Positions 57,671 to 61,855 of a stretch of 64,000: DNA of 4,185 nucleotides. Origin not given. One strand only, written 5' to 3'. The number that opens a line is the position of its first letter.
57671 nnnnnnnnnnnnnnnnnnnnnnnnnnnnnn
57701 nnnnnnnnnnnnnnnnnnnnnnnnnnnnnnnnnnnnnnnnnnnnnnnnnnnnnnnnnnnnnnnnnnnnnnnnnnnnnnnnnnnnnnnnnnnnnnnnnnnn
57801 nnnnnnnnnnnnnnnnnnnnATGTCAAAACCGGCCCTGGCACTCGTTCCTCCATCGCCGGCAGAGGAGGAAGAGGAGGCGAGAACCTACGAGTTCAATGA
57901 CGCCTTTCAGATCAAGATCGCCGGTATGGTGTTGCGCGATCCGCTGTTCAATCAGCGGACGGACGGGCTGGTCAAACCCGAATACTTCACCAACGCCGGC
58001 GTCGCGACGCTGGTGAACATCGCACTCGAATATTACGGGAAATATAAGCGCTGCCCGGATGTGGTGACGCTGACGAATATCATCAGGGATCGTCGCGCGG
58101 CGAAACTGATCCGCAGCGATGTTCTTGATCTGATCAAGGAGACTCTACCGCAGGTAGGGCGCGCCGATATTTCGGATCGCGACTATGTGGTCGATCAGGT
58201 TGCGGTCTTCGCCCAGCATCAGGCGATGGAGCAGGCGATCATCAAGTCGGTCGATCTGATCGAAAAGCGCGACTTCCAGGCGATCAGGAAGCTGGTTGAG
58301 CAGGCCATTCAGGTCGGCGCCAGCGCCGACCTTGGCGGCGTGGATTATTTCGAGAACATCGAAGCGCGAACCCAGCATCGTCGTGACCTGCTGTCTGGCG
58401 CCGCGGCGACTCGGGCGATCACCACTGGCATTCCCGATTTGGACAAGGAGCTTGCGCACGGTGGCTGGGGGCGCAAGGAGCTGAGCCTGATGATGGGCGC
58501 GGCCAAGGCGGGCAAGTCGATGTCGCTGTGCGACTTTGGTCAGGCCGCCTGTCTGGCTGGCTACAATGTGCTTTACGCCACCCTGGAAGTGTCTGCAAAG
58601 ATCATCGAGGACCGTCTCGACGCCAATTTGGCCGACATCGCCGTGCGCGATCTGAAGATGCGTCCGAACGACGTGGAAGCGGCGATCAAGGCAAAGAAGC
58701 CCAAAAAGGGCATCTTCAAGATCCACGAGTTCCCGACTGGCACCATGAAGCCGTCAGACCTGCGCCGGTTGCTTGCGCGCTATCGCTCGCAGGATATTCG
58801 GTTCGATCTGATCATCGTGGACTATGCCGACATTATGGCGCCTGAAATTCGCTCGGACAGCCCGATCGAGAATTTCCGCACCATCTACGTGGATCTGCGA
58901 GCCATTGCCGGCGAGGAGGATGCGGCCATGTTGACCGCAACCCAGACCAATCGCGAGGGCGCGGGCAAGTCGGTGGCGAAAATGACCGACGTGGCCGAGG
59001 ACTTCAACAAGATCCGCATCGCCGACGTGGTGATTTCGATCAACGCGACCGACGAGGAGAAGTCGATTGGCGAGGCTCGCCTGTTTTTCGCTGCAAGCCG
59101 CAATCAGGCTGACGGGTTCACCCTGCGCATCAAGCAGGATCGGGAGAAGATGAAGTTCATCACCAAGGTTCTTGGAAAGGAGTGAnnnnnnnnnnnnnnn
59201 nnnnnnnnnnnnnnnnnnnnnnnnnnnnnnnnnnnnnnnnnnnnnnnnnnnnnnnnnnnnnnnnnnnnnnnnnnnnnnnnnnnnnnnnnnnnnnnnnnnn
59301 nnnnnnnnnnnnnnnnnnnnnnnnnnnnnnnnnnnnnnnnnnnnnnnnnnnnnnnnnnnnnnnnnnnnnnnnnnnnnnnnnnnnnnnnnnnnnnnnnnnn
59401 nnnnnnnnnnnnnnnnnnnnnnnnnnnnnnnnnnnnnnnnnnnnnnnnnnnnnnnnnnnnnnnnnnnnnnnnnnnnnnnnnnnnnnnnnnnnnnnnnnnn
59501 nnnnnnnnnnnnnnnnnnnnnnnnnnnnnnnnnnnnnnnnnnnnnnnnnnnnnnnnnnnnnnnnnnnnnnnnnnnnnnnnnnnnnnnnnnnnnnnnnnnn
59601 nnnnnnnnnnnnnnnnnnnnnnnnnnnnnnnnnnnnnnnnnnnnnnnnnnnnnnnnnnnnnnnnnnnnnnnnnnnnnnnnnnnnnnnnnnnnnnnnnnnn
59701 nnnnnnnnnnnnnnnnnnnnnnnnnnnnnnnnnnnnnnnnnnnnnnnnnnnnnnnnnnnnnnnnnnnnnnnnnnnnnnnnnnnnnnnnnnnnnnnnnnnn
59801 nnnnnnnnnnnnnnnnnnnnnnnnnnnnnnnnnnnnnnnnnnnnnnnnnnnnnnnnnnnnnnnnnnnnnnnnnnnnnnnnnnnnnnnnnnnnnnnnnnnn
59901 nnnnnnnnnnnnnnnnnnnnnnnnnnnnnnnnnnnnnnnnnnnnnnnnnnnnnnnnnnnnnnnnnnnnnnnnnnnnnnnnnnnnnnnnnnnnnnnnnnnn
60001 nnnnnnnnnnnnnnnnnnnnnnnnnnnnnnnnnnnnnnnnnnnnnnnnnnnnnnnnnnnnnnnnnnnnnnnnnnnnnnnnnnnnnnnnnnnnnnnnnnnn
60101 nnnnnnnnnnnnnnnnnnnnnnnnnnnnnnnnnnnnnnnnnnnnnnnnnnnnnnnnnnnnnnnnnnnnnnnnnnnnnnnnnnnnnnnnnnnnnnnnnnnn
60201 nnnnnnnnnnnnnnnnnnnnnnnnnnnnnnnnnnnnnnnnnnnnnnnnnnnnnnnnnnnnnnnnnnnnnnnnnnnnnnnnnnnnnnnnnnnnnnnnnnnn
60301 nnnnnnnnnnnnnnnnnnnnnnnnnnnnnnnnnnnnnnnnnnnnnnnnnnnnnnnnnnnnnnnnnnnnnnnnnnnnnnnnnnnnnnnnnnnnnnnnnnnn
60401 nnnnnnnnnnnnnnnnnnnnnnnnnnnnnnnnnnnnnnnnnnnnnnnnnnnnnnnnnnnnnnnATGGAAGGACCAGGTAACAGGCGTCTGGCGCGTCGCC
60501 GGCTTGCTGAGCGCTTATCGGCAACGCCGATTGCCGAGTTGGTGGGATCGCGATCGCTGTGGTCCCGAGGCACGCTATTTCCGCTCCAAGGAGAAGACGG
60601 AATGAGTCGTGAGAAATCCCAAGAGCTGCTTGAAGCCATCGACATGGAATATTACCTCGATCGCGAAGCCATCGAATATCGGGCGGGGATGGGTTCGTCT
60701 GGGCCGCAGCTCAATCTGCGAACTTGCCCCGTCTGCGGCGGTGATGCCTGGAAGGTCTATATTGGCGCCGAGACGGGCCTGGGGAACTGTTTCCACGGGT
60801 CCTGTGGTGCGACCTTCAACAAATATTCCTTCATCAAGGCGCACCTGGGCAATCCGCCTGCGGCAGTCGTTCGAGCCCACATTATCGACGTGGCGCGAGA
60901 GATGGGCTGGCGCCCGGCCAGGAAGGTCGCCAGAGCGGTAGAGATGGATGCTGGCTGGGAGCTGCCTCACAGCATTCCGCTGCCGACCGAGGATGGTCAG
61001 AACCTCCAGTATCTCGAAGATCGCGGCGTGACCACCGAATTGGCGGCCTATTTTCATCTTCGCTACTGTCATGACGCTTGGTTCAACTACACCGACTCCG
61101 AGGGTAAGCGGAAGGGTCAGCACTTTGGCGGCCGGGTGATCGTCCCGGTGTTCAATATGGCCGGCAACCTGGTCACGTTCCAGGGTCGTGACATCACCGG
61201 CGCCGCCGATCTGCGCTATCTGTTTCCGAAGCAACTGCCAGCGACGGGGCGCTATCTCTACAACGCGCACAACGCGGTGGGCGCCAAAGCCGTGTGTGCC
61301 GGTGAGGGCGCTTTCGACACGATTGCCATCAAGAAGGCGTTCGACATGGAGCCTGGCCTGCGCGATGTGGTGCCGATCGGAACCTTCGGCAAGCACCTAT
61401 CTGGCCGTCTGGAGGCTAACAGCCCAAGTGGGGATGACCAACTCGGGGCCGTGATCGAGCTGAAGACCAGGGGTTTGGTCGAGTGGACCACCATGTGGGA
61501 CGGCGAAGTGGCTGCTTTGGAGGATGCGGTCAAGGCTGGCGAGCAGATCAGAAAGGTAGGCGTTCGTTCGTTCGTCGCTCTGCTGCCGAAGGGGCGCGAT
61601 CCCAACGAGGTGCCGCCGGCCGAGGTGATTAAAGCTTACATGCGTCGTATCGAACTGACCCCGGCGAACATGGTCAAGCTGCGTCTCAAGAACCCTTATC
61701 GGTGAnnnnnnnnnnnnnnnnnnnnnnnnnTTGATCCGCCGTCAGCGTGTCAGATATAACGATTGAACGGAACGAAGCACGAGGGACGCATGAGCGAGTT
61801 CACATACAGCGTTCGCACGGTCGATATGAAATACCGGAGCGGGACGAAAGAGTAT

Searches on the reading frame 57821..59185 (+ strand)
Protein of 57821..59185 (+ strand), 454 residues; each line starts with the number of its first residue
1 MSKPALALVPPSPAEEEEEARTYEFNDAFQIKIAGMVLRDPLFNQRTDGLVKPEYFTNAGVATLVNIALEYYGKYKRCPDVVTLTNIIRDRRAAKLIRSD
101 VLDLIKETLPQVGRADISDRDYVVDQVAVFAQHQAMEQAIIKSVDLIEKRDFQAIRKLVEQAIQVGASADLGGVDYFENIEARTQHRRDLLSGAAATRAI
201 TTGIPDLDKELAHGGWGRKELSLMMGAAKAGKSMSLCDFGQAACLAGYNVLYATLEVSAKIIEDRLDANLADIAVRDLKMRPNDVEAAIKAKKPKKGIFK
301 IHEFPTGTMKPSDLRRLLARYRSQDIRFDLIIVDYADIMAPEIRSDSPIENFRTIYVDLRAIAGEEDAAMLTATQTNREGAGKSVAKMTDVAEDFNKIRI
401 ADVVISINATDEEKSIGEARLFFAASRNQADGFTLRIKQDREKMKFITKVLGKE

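Call 11: search_protein_families(library=phrogs, proteins=[window:57821-59185:+], max_evalue=0.001)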
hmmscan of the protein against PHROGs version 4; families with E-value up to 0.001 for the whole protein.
window:57821-59185:+ (454 aa): 2 families
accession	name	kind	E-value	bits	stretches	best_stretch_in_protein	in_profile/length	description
phrog_19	-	DNA, RNA and nucleotide metabolism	1.7e-82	279.3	1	18-447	152-579/621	DnaB-like replicative helicase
phrog_239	-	DNA, RNA and nucleotide metabolism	5.8e-05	23.2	1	175-387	325-528/801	DNA primase/helicase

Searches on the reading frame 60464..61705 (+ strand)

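Call 11: search_protein_families(library=phrogs, proteins=[window:60464-61705:+], max_evalue=0.001)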
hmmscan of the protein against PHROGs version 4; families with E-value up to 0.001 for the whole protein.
window:60464-61705:+ (413 aa): 2 families
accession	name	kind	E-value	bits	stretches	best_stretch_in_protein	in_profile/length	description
phrog_47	-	DNA, RNA and nucleotide metabolism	1.9e-41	143.5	1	50-410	24-348/947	DNA primase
phrog_6444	-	DNA, RNA and nucleotide metabolism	2.4e-06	27.6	1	180-289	139-274/577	DNA primase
